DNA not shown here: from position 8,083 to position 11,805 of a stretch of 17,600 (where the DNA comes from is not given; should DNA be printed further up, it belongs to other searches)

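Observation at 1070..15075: Orphan pseudopilus operon linked to H-X9-DG pilins and an adhesin/membrane-protein/lipase cassette: candidate uncharacterised type-IV-filament surface or secretion system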

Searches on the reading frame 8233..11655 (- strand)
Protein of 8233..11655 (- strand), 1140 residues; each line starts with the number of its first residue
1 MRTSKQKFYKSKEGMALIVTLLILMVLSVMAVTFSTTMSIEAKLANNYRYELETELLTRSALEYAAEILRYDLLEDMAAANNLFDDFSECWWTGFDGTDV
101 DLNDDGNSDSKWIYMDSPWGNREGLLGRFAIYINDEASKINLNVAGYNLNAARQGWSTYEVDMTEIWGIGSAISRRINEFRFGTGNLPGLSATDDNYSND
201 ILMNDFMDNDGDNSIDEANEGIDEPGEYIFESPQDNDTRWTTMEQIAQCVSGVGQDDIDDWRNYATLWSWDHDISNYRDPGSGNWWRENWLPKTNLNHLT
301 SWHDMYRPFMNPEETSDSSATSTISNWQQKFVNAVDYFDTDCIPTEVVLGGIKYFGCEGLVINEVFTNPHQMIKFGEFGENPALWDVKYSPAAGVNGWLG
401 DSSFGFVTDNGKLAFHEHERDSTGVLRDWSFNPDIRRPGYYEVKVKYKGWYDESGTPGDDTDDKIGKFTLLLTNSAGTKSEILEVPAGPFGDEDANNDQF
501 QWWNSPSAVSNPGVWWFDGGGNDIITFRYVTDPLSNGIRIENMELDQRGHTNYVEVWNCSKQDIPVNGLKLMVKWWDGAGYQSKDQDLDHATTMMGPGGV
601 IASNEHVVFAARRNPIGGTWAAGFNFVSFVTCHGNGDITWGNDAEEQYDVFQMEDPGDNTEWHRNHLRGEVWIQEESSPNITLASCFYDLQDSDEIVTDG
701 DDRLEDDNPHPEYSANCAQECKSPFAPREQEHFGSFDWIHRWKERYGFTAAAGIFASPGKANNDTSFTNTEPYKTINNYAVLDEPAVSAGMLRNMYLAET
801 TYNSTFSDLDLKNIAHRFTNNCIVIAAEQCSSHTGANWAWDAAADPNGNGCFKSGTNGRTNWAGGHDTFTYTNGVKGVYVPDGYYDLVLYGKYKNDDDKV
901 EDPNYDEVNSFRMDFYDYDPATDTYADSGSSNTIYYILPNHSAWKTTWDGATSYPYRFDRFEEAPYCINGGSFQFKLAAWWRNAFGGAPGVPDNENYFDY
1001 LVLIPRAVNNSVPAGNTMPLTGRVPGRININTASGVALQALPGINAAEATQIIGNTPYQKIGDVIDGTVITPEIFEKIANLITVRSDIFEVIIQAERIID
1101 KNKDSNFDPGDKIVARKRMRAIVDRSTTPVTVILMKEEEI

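Call 4: search_protein_families(library=pfam, max_evalue=0.01, proteins=[window:8233-11655:-])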
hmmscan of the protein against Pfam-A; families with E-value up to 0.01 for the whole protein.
window:8233-11655:- (1140 aa): 3 families
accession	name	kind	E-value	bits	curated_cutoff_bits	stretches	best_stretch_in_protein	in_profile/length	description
PF12836.13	HHH_3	-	1.1e-06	29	27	1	1027-1083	5-65/65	Helix-hairpin-helix motif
PF14341.11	PilX_N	-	1.6e-05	25.3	25.5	1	14-49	2-37/51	PilX N-terminal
PF06514.17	PsbU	-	0.0035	17.8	24.5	0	1022-1080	9-70/93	Photosystem II 12 kDa extrinsic protein (PsbU)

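Call 6: search_protein_families(library=ncbifam, max_evalue=0.01, proteins=[window:8233-11655:-])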
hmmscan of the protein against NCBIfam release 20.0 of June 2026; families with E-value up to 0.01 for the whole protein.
window:8233-11655:- (1140 aa): 4 families
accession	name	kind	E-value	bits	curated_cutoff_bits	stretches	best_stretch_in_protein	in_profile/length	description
NF037980.1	T2SS_GspK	equivalog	4.6e-14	52.6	130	2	13-143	2-104/307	type II secretion system minor pseudopilin GspK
TIGR01259.1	comE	subfamily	3.8e-05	23.7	152.35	1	1027-1084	59-120/120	comEA protein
TIGR02600.1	Verru_Chthon_A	subfamily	0.00014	20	332.3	0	14-65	1-52/1296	Verru_Chthon cassette protein A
TIGR00426.1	TIGR00426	subfamily_domain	0.0071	16.4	53.1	0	1027-1084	7-69/69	competence protein ComEA helix-hairpin-helix repeat region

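Call 16: find_homologous_proteins(query=window:8233-11655:-, max_evalue=0.00001)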
Query window:8233-11655:- (1140 aa): 16 proteins with E <= 0.00001 among 7904 candidates.
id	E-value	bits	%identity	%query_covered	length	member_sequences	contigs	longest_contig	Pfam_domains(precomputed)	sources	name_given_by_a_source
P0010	0.0e+0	2715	100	100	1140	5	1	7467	PF12836.14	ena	-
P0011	0.0e+0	1310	58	100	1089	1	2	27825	PF12836.14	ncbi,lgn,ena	-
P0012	0.0e+0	1304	57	100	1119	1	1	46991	PF12836.14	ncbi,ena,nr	ncbi:MAG: hypothetical protein KAI03_06090 [Candidatus Aureabacteria bacterium]|nr:hypothetical prot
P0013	6.2e-43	165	35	19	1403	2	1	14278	PF00932.26,PF12836.14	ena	-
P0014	1.5e-42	164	31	31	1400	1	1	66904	PF00932.26,PF12836.14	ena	-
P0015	3.8e-39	152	34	23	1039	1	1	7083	PF00932.26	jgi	-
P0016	1.8e-35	140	29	34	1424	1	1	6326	PF12836.14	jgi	-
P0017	1.9e-30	123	26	31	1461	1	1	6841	-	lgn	-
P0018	4.3e-27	112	27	32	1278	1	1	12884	PF12836.14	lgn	-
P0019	6.1e-23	99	29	30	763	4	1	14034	PF21687.4,PF12836.14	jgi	-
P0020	8.7e-23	98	29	23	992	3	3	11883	PF00932.26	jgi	-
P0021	1.7e-17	81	23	29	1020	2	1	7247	PF00932.26,PF21687.4,PF12836.14,PF03934.20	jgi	-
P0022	5.5e-16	76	26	23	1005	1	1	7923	PF12836.14,PF03934.20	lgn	-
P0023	2.1e-9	54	25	32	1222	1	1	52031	PF14341.12,PF00932.26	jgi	-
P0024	5.4e-7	46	32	11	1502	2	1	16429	PF00932.26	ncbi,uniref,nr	ncbi:MAG: hypothetical protein C4532_06570 [Candidatus Abyssobacteria bacterium SURF_17]|uniref:LTD 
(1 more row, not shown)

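Call 17: find_encoding_contigs(protein=P0012, flank=10000, max_places=2)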
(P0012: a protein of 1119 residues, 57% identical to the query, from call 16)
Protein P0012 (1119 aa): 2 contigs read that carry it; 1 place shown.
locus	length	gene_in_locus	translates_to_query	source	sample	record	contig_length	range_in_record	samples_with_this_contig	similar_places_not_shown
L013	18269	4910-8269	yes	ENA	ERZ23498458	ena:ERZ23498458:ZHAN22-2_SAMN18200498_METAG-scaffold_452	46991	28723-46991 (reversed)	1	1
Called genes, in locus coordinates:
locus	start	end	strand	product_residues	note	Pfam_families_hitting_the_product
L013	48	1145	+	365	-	PF01098:FTSW_RODA_SPOVE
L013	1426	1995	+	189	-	PF08334:T2SSG (faint)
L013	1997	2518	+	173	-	PF07963:N_methyl (weak), PF08334:T2SSG (faint)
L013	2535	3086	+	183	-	PF07963:N_methyl (weak), PF08334:T2SSG (faint)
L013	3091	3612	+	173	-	-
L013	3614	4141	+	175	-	PF07963:N_methyl (weak)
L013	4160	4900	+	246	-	-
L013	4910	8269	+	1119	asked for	PF12836:HHH_3 (weak)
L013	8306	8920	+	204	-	PF07963:N_methyl (weak), PF07596:SBP_bac_10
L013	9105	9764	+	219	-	PF07963:N_methyl (weak)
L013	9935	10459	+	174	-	-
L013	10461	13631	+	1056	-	PF13860:FlgD_ig (faint), PF05990:DUF900 (weak)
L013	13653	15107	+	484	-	-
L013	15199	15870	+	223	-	PF01797:Y1_Tnp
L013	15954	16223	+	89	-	PF04221:RelB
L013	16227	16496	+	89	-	PF15738:YafQ_toxin, PF05016:ParE_toxin (weak)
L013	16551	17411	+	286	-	PF02481:DNA_processg_A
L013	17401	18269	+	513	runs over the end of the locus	PF13541:ChlI, PF07728:AAA_5 (faint), PF01078:Mg_chelatase, PF00493:MCM (weak), PF13335:Mg_chelatase_C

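Call 18: find_encoding_contigs(protein=P0011, flank=10000, max_places=2)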
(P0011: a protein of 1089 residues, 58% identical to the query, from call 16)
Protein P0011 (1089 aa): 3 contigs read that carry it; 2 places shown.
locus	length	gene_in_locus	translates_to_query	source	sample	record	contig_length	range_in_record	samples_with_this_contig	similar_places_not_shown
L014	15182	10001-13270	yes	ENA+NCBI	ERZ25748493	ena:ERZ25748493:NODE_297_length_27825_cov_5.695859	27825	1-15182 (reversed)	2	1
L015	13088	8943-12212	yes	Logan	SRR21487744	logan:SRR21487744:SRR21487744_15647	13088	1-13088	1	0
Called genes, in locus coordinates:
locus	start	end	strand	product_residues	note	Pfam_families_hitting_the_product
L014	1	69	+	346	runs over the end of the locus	PF06723:MreB_Mbl, PF00022:Actin (weak), PF25216:Volactin (faint), PF11104:PilM_2 (faint), PF00012:HSP70, PF14450:FtsA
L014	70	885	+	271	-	PF04085:MreC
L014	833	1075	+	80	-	-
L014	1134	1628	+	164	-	PF04093:MreD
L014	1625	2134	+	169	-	PF03717:PBP_dimer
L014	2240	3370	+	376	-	PF00905:Transpeptidase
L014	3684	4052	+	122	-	PF00072:Response_reg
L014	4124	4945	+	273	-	PF13487:HD_5, PF01966:HD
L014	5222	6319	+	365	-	PF01098:FTSW_RODA_SPOVE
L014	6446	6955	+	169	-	PF07963:N_methyl (faint), PF08334:T2SSG (faint)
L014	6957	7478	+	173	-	PF07963:N_methyl (weak), PF08334:T2SSG (weak)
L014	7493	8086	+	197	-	PF07963:N_methyl (faint), PF08334:T2SSG (faint)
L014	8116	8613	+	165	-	-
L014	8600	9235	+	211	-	-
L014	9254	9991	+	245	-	PF07963:N_methyl (weak)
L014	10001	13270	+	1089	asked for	PF12836:HHH_3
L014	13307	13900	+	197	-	PF07963:N_methyl (weak), PF07596:SBP_bac_10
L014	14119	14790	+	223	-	PF07963:N_methyl (weak), PF07596:SBP_bac_10 (faint)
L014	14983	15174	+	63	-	PF18506:RelB-like (weak)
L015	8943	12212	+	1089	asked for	PF12836:HHH_3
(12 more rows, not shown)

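Call 19: find_encoding_contigs(protein=P0014, flank=10000, max_places=2)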
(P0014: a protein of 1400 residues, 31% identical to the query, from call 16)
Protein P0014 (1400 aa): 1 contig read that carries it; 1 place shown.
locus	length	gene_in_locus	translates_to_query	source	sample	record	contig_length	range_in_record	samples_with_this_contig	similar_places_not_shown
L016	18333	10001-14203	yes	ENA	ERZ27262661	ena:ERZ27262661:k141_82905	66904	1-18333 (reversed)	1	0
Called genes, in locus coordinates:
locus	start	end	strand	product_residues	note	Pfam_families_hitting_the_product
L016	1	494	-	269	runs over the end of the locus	-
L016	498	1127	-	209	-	-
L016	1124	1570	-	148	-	PF03652:RuvX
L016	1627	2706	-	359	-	PF00483:NTP_transferase, PF12804:NTP_transf_3 (weak), PF22640:ManC_GMP_beta-helix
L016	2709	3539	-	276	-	PF00290:Trp_syntA, PF01884:PcrB (weak)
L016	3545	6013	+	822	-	-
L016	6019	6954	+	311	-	-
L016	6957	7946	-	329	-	PF13489:Methyltransf_23, PF07021:MetW, PF08241:Methyltransf_11, PF08242:Methyltransf_12, PF13649:Methyltransf_25, PF13847:Methyltransf_31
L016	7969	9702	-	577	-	PF14716:HHH_8, PF14520:HHH_5, PF14792:DNA_pol_B_palm (weak), PF14791:DNA_pol_B_thumb, PF02811:PHP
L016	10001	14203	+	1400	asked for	PF00932:LTD, PF12836:HHH_3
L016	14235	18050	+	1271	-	PF12969:DUF3857, PF04473:DUF553 (faint), PF01841:Transglut_core, PF12969:DUF3857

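Call 29: find_related_loci(query=A1, collection=genome_contigs, flank=10000)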
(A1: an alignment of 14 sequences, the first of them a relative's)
Query A1 (1140 aa) in genome_contigs; peptide patterns used: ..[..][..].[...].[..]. (x = any residue, [..] = any of these).
599 stretches matched a pattern (row limit reached: there are more); 107 encode a relative of the query (tblastn E <= 1e-3); the best 80 are kept; 80 distinct loci.
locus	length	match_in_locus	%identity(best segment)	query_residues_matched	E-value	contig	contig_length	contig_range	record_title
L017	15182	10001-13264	58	1-1140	0e+0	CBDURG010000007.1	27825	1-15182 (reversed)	MAG TPA_asm: uncultured bacterium isolate SRR21487744_concoct_83 genome assembly, contig: ERZ25748493.297, whole genome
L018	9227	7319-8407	33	8-367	2e-41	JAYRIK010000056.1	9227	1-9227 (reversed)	MAG: Candidatus Auribacterota bacterium isolate SZ_szas25bin.51 k141_326250, whole genome shotgun sequence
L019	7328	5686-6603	30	2-346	2e-36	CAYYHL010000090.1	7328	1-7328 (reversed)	MAG TPA_asm: uncultured Clostridia bacterium isolate SRP239594_co1_38 genome assembly, contig: NODE_6373_length_7328_cov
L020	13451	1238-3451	29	1-1132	3e-34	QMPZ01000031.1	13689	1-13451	MAG: Candidatus Aerophobetes bacterium isolate B47_G16 B47_Guay16_scaffold_02807, whole genome shotgun sequence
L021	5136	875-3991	29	10-1125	7e-34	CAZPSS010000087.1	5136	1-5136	MAG TPA_asm: uncultured Planctomycetia bacterium isolate SRP256446_co1_219 genome assembly, contig: NODE_11813_length_51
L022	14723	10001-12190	30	6-1137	1e-31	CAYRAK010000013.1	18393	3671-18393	MAG TPA_asm: uncultured Clostridia bacterium isolate binchicken_co6_534 genome assembly, contig: NODE_3090_length_18393_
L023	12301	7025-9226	29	7-1137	2e-30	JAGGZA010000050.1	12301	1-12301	MAG: Candidatus Aerophobetes bacterium isolate AUK192 PB_MBMC_146_c_000000000253, whole genome shotgun sequence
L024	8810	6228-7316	30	11-374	1e-30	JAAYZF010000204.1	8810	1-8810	MAG: bacterium isolate AS06rmzACSIP_294 382815_AS06, whole genome shotgun sequence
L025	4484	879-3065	28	7-1137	6e-29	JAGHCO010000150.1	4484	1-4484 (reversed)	MAG: Candidatus Aerophobetes bacterium isolate AUK284 PB_MBMC_238_c_000000000079, whole genome shotgun sequence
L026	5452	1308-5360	29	29-1126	2e-28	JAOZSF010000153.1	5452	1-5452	MAG: bacterium isolate GMC6.metabat2.125 GMC6_22557_length_5452_cov_26.357050, whole genome shotgun sequence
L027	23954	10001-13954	25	14-1109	3e-28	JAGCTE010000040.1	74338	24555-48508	Bacterium isolate RGIG10100 Yak_Rumen-1__c1359743, whole genome shotgun sequence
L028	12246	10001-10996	29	33-368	7e-28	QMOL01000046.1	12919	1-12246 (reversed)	MAG: Chlamydiae bacterium isolate B51_G9 B51_Guay9_scaffold_04909, whole genome shotgun sequence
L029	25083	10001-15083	27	1-1126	6e-28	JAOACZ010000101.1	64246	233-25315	MAG: bacterium isolate SKW220 k141_556821, whole genome shotgun sequence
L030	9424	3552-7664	34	6-1126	6e-28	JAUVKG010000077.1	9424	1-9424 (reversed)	MAG: Chlamydiota bacterium isolate CSMAG_474 CSMAG_474_k141_1931692_length_9424_cov_10.0000, whole genome shotgun sequen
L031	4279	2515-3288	28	15-274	8e-28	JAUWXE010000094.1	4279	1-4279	MAG: Candidatus Aerophobetes bacterium isolate CSMAG_2676 CSMAG_2676_k127_3498728_length_4279_cov_59.7433, whole genome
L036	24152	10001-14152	24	8-1140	4e-26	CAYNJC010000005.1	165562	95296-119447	MAG TPA_asm: uncultured bacterium isolate SRP178699_co1_609 genome assembly, contig: NODE_24_length_165562_cov_13.490360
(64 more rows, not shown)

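Call 36: search_protein_families(library=pfam, max_evalue=0.01, proteins=[L013:9935-10459:+, L013:10461-13631:+, L013:13653-15107:+])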
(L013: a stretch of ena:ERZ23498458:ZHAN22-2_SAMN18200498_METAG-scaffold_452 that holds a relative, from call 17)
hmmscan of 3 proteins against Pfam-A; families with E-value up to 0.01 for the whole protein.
L013:9935-10459:+ (174 aa): 0 families

L013:10461-13631:+ (1056 aa): 2 families
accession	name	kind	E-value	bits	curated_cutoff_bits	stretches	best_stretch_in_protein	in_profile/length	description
PF13860.13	FlgD_ig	-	5e-06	26.9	27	1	363-390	49-76/79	FlgD Ig-like domain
PF05990.18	DUF900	-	1.5e-05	25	20.5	1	794-908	18-128/232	Alpha/beta hydrolase of unknown function (DUF900)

L013:13653-15107:+ (484 aa): 1 family
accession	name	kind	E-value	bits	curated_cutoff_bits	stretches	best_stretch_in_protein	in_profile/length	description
PF19077.6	Big_13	-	0.00031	21.6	27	0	451-477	71-97/102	Bacterial Ig-like domain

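Call 56: predict_structure(alignment_id=A1)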
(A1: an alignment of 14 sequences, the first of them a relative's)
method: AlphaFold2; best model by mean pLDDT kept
length: 1140 residues; sequences in the alignment: 14
mean_pLDDT: 52.6   pTM: 0.52
mean pLDDT of the five models: 52.6, 50.4, 50.2, 48.5, 44.2
residues with pLDDT >= 90: 11; 70-90: 282; 50-70: 287; < 50: 560
segments of 3 or more residues with pLDDT < 50: 1-14, 149-156, 183-227, 232-236, 274-292, 300-322, 340-343, 348-352, 363-370, 376-425, 451-466, 484-513, 531-536, 548-551, 559-562, 574-592, 595-598, 603-605, 612-784, 798-803, 845-849, 858-864, 875-878, 894-911, 913-934, 938-964, 982-992, 1007-1022
pLDDT, mean of each block of 10 residues (from residue 1): 36 57 77 78 80 86 85 64 65 71 80 80 80 89 71 50 83 77 41 36 41 44 47 54 78 82 84 46 37 53 41 38 57 58 49 52 47 46 27 24 30 38 50 57 57 37 46 54 43 27 25 53 60 49 53 52 49 45 34 48 51 37 26 25 21 23 29 35 24 22 23 25 24 26 25 23 26 31 54 58 61 70 63 73 52 58 61 55 60 43 37 41 30 45 44 37 52 66 42 58 52 29 68 89 88 83 79 81 84 89 79 86 71 64
secondary structure, 60 per line:
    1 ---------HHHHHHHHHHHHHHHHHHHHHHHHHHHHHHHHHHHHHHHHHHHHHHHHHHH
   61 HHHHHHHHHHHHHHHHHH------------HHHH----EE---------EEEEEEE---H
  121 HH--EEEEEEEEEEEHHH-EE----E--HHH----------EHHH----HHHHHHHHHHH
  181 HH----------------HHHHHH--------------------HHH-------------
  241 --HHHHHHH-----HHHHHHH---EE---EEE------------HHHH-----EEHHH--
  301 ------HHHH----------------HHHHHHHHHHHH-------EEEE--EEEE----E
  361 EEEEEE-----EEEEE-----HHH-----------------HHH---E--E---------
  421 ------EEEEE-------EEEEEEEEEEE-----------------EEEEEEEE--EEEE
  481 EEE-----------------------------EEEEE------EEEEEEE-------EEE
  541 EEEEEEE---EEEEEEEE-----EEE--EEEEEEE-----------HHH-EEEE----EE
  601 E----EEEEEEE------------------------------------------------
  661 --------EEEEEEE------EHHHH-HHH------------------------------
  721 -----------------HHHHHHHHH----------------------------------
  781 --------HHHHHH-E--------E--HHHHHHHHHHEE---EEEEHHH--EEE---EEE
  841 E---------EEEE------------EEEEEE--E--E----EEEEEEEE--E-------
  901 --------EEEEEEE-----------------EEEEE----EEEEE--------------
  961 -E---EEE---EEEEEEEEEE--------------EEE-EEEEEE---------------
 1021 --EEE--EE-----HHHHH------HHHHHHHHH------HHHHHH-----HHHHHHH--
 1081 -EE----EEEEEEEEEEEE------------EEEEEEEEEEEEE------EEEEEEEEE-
elements in order (helices of 4 or more, strands of 3 or more residues): H10-78 H91-94 E110-116 E125-135 H170-182 H199-204 H243-249 H255-261 E270-272 H285-288 H307-310 H327-338 E346-349 E352-355 E360-366 E372-376 E427-431 E439-449 E467-474 E477-483 E513-517 E524-530 E538-547 E551-558 E564-566 E569-575 E591-594 E599-601 E606-612 E669-675 H683-686 H738-746 H789-794 H808-817 E823-826 E832-834 E838-841 E851-854 E867-872 E883-890 E909-915 E933-937 E942-946 E966-968 E972-981 E996-998 E1000-1005 E1023-1025 H1035-1039 H1046-1054 H1061-1066 H1072-1078 E1088-1099 E1112-1124 E1131-1139

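Call 58: search_protein_representatives(protein=window:8233-11655:-)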
Query: 1140 residues. Proteins with E-value up to 0.001 (for the whole library): 774; up to 1e-10: 177; up to 1e-30: 49. The best 150 are listed.
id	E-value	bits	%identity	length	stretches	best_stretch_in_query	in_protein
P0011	0.0e+00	1309.9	64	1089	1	1-1140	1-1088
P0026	0.0e+00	1017.9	80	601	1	540-1140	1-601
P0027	5.0e-79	282.7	41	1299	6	11-221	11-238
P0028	3.8e-63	230.1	37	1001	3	13-371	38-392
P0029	1.7e-61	224.6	37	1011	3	11-376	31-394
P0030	1.9e-56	207.9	37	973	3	11-368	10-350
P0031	2.2e-55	204.3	40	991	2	10-379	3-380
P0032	6.3e-52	192.9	40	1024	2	11-276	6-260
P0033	1.0e-50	188.9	35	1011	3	8-366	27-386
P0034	1.6e-48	181.7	38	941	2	7-371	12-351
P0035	1.1e-47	178.9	33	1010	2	10-394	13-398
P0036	1.2e-46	175.4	35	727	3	12-279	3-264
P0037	2.2e-45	171.3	35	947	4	12-372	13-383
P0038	1.7e-43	165.0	34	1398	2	13-369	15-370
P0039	1.4e-42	162.0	34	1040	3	12-388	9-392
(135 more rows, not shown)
